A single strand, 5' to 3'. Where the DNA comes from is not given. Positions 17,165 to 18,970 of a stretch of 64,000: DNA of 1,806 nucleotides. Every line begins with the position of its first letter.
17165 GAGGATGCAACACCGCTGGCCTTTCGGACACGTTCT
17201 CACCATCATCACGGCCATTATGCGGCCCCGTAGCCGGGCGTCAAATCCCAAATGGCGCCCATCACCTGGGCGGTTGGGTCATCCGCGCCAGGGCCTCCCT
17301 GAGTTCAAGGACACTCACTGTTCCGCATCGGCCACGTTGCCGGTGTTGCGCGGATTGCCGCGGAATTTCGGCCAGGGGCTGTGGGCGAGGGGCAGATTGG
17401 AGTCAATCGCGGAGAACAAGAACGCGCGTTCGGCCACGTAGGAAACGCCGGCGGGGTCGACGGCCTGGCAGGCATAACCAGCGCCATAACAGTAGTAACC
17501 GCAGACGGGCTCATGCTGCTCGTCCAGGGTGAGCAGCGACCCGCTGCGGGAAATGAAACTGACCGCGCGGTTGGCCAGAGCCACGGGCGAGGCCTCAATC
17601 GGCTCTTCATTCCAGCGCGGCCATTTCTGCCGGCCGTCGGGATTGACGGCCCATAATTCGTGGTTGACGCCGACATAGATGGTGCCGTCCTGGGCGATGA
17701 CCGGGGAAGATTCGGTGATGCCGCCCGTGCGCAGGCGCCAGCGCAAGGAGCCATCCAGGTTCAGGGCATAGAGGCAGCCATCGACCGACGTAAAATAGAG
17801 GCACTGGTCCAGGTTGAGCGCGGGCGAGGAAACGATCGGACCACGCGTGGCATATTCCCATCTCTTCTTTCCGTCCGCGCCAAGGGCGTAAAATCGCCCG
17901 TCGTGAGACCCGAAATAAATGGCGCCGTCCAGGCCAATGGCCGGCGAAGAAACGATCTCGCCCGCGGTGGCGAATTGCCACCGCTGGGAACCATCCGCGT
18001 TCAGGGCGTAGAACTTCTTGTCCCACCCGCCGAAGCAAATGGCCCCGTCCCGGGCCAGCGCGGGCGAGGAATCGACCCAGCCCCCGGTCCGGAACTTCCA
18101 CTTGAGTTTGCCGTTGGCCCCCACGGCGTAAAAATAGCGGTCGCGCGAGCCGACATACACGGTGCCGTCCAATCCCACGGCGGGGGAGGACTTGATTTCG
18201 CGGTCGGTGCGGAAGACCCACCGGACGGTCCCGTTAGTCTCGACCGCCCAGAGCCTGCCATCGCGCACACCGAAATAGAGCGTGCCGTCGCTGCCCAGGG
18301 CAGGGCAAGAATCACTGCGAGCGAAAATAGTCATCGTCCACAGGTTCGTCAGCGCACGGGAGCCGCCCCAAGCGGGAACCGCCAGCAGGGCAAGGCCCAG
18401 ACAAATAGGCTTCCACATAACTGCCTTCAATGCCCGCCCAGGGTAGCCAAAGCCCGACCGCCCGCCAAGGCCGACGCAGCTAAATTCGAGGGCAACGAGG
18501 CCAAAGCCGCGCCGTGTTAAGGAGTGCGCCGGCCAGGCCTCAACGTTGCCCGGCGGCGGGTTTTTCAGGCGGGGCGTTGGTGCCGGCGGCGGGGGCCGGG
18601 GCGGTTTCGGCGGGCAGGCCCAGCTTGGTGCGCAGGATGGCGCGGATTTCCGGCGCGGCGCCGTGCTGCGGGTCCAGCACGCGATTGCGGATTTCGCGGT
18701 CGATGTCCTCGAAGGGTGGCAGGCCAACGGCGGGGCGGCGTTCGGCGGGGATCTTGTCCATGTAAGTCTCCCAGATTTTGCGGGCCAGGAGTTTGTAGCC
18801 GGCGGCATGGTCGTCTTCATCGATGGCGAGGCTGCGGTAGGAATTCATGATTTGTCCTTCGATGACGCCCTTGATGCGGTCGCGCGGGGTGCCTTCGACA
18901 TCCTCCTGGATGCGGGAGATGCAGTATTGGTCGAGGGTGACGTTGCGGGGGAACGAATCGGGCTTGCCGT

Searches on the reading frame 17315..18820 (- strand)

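Call 93: search_protein_families(library=pfam, proteins=[window:17315-18820:-], max_evalue=0.0001)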
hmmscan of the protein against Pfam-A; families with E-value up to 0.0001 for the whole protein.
window:17315-18820:- (501 aa): 4 families
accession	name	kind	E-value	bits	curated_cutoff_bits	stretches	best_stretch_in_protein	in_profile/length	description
PF13570.13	Beta-prop_ACSF4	-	3.2e-44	152.1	133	2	235-439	79-294/329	Beta-alanine-activating enzyme, beta-propeller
PF13360.13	PQQ_2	-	1.3e-35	123.6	27.6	3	187-327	2-148/233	Outer membrane protein assembly factor BamB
PF25292.1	Beta-prop_CGLA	-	6.7e-09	36.1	26.8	0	223-279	49-108/316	Lambda-carrageenase beta-propeller domain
PF20067.5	SSL_N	-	9.1e-07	29.1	18.9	0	174-191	27-44/46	Strictosidine synthase-like, N-terminal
